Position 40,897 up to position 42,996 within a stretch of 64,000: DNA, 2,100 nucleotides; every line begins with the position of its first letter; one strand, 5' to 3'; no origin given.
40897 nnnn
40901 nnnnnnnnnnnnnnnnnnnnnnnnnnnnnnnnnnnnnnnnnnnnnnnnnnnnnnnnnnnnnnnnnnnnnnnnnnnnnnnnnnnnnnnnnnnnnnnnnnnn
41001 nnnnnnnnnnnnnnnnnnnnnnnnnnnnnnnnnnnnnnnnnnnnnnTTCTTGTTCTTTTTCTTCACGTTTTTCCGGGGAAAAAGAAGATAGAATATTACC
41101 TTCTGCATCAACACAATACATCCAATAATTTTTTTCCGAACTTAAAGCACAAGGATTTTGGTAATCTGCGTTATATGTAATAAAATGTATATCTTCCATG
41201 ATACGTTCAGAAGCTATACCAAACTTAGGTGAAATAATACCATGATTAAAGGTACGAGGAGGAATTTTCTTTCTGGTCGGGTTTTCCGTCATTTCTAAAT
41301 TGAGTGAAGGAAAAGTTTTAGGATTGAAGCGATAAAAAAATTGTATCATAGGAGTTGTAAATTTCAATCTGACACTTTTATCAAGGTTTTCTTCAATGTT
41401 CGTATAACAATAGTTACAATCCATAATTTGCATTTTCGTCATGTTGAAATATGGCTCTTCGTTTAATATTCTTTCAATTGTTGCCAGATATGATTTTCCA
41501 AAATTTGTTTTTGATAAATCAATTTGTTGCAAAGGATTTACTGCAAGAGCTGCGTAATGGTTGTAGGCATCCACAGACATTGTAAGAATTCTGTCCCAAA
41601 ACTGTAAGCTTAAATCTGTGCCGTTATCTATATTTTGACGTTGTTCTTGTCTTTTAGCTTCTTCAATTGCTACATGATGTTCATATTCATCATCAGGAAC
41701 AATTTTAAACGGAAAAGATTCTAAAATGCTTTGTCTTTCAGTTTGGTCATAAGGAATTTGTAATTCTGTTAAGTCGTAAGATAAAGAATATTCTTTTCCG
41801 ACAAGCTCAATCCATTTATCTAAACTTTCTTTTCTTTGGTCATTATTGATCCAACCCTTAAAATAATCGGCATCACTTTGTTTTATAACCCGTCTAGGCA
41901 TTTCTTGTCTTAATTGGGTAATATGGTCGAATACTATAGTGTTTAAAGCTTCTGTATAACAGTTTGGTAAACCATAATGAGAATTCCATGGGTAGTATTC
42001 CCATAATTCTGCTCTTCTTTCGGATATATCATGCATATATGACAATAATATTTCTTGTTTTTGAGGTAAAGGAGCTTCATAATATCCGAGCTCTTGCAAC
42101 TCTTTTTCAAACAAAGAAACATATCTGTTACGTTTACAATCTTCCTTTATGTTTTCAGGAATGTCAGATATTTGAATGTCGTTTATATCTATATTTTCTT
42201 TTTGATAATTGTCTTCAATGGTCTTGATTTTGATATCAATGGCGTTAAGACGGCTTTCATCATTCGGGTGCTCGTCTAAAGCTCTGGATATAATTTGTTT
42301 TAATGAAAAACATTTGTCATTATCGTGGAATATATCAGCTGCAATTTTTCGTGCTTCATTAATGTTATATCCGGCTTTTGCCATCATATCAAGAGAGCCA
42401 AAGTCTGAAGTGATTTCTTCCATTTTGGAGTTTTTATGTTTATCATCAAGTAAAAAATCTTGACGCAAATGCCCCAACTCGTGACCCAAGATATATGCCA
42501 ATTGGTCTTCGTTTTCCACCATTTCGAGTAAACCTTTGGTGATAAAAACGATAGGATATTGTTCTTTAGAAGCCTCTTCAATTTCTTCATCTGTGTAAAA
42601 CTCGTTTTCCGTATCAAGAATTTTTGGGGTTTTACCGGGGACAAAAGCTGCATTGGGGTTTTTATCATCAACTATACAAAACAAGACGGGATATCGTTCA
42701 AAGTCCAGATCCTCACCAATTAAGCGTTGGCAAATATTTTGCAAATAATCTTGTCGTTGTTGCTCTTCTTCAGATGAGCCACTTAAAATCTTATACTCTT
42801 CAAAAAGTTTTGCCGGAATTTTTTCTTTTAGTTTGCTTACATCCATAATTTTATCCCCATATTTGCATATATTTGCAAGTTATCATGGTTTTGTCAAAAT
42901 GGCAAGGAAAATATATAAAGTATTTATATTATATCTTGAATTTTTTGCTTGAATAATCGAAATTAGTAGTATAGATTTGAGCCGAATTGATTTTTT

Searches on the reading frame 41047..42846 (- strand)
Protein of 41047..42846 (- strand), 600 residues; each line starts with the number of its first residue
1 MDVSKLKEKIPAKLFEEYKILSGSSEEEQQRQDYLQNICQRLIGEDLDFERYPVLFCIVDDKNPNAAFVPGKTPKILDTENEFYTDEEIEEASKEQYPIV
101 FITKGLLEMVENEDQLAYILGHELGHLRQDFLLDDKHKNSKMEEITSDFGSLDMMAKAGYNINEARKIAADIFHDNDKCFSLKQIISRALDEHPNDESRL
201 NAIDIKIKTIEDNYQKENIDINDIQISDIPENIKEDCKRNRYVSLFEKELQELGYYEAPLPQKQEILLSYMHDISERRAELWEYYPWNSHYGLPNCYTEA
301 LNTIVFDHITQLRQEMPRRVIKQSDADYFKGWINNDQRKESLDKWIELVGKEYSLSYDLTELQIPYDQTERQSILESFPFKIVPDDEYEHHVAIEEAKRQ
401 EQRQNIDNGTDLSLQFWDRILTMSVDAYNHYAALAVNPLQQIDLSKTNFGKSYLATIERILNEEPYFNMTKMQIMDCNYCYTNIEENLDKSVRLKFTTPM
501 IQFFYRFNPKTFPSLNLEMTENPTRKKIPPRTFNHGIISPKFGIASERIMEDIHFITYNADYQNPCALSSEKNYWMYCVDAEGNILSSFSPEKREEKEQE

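Call 10: search_protein_families(library=pfam, proteins=[window:41047-42846:-], max_evalue=10)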
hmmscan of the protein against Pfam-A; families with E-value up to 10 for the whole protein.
window:41047-42846:- (600 aa): 2 families
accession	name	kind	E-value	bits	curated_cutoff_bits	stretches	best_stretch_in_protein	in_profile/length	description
PF01435.24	Peptidase_M48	-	1.6e-13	51.3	20.3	2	100-129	49-78/186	Peptidase family M48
PF02158.20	Neuregulin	-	0.3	10.8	25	1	352-405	223-278/359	Neuregulin intracellular region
